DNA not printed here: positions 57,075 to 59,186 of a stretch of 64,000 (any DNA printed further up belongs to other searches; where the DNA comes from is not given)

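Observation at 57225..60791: OLD-family ATPase/TOPRIM gene + SF1 helicase pair (Gabija-like) with an atypical helicase decapitated by an IS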

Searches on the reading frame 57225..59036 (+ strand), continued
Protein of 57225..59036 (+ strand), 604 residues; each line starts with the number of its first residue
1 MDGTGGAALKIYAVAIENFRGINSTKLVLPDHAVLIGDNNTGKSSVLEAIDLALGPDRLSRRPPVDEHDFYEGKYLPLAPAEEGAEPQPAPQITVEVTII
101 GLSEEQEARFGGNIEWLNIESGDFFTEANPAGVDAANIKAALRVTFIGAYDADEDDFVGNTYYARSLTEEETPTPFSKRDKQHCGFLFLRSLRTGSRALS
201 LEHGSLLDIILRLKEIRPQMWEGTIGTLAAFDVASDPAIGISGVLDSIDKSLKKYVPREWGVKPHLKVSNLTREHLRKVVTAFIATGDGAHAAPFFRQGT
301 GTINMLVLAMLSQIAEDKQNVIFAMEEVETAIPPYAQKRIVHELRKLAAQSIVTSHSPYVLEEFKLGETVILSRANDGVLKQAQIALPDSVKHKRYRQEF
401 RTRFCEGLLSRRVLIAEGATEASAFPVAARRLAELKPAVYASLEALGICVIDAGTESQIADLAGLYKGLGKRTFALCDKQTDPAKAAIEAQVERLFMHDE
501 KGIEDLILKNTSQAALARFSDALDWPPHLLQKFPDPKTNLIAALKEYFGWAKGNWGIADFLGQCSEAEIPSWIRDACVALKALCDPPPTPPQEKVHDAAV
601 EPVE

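Call 80: search_protein_representatives(alignment_id=A5)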
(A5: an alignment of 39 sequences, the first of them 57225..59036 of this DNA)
Query: 39 sequences, 599 profile positions. Proteins with E-value up to 0.001 (for the whole library): 5327; up to 1e-10: 954; up to 1e-30: 212. The best 150 are listed.
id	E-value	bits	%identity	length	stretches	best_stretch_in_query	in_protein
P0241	1.0e-238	810.2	-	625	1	1-583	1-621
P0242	4.2e-187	639.7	-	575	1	1-582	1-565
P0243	5.3e-187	639.4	-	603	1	1-588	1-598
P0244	3.5e-182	623.5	-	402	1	178-475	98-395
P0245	4.6e-182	623.1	-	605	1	1-594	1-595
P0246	2.4e-177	607.5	-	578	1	1-577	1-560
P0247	5.6e-159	546.8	-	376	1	214-584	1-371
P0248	1.8e-155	535.3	-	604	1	1-583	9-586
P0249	1.7e-151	522.2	-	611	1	1-431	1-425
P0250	1.6e-134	466.1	-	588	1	2-574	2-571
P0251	2.1e-134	465.7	-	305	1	214-438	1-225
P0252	5.4e-130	451.1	-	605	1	1-569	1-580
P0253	1.0e-123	430.4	-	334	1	7-291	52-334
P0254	2.9e-123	428.9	-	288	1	319-591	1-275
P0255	1.2e-122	426.9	-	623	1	1-513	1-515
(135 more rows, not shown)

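Call 83: search_solved_structures(query=A7, max_evalue=0.001, show_alignments=5)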
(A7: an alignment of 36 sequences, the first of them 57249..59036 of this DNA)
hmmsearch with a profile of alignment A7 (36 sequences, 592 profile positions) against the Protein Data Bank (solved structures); distinct sequences matched with E-value up to 0.001: 47.
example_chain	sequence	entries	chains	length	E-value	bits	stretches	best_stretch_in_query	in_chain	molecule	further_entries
6p74_A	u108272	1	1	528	5e-36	127.8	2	161-476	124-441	Putative ATP-dependent endonuclease of the OLD family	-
8wy4_A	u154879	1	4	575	4.9e-29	104.7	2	208-422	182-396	Endonuclease GajA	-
8jq9_B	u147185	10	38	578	5e-29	104.6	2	208-422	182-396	Endonuclease GajA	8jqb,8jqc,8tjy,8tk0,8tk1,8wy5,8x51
8j4t_A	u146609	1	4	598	7.1e-29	104.1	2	208-422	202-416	Endonuclease GajA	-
8sm3_A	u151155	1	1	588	3.9e-28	101.7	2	208-422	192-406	Endonuclease GajA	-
8u7i_A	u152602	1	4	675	5.9e-28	101.1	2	208-422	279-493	Endonuclease GajA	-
8ee4_A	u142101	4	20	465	1.3e-22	83.5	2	1-48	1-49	PtuA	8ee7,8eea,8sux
9n69_A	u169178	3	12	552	6.2e-14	54.8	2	5-50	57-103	AAA family ATPase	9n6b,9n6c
9e8z_C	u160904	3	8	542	3.5e-13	52.3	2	1-43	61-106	Retron Ec83 probable ATPase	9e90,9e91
9vh1_D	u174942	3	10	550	1.1e-11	47.4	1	298-367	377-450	Retron Ec78 probable ATPase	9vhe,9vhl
9vkz_A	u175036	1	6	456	1.1e-11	47.3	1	298-367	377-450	Retron Ec78 probable ATPase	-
9kjx_B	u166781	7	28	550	2.2e-11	46.4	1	298-368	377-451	AAA family ATPase | Retron I-A effector PtuA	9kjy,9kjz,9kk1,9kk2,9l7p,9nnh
9u9y_A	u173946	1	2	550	8.9e-11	44.4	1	298-368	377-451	AAA family ATPase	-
9o4a_A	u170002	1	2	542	8.9e-11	44.4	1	1-43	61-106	Retron Ec83 probable ATPase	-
9nnb_C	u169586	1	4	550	1.4e-10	43.7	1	298-368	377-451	Retron I-A effector PtuA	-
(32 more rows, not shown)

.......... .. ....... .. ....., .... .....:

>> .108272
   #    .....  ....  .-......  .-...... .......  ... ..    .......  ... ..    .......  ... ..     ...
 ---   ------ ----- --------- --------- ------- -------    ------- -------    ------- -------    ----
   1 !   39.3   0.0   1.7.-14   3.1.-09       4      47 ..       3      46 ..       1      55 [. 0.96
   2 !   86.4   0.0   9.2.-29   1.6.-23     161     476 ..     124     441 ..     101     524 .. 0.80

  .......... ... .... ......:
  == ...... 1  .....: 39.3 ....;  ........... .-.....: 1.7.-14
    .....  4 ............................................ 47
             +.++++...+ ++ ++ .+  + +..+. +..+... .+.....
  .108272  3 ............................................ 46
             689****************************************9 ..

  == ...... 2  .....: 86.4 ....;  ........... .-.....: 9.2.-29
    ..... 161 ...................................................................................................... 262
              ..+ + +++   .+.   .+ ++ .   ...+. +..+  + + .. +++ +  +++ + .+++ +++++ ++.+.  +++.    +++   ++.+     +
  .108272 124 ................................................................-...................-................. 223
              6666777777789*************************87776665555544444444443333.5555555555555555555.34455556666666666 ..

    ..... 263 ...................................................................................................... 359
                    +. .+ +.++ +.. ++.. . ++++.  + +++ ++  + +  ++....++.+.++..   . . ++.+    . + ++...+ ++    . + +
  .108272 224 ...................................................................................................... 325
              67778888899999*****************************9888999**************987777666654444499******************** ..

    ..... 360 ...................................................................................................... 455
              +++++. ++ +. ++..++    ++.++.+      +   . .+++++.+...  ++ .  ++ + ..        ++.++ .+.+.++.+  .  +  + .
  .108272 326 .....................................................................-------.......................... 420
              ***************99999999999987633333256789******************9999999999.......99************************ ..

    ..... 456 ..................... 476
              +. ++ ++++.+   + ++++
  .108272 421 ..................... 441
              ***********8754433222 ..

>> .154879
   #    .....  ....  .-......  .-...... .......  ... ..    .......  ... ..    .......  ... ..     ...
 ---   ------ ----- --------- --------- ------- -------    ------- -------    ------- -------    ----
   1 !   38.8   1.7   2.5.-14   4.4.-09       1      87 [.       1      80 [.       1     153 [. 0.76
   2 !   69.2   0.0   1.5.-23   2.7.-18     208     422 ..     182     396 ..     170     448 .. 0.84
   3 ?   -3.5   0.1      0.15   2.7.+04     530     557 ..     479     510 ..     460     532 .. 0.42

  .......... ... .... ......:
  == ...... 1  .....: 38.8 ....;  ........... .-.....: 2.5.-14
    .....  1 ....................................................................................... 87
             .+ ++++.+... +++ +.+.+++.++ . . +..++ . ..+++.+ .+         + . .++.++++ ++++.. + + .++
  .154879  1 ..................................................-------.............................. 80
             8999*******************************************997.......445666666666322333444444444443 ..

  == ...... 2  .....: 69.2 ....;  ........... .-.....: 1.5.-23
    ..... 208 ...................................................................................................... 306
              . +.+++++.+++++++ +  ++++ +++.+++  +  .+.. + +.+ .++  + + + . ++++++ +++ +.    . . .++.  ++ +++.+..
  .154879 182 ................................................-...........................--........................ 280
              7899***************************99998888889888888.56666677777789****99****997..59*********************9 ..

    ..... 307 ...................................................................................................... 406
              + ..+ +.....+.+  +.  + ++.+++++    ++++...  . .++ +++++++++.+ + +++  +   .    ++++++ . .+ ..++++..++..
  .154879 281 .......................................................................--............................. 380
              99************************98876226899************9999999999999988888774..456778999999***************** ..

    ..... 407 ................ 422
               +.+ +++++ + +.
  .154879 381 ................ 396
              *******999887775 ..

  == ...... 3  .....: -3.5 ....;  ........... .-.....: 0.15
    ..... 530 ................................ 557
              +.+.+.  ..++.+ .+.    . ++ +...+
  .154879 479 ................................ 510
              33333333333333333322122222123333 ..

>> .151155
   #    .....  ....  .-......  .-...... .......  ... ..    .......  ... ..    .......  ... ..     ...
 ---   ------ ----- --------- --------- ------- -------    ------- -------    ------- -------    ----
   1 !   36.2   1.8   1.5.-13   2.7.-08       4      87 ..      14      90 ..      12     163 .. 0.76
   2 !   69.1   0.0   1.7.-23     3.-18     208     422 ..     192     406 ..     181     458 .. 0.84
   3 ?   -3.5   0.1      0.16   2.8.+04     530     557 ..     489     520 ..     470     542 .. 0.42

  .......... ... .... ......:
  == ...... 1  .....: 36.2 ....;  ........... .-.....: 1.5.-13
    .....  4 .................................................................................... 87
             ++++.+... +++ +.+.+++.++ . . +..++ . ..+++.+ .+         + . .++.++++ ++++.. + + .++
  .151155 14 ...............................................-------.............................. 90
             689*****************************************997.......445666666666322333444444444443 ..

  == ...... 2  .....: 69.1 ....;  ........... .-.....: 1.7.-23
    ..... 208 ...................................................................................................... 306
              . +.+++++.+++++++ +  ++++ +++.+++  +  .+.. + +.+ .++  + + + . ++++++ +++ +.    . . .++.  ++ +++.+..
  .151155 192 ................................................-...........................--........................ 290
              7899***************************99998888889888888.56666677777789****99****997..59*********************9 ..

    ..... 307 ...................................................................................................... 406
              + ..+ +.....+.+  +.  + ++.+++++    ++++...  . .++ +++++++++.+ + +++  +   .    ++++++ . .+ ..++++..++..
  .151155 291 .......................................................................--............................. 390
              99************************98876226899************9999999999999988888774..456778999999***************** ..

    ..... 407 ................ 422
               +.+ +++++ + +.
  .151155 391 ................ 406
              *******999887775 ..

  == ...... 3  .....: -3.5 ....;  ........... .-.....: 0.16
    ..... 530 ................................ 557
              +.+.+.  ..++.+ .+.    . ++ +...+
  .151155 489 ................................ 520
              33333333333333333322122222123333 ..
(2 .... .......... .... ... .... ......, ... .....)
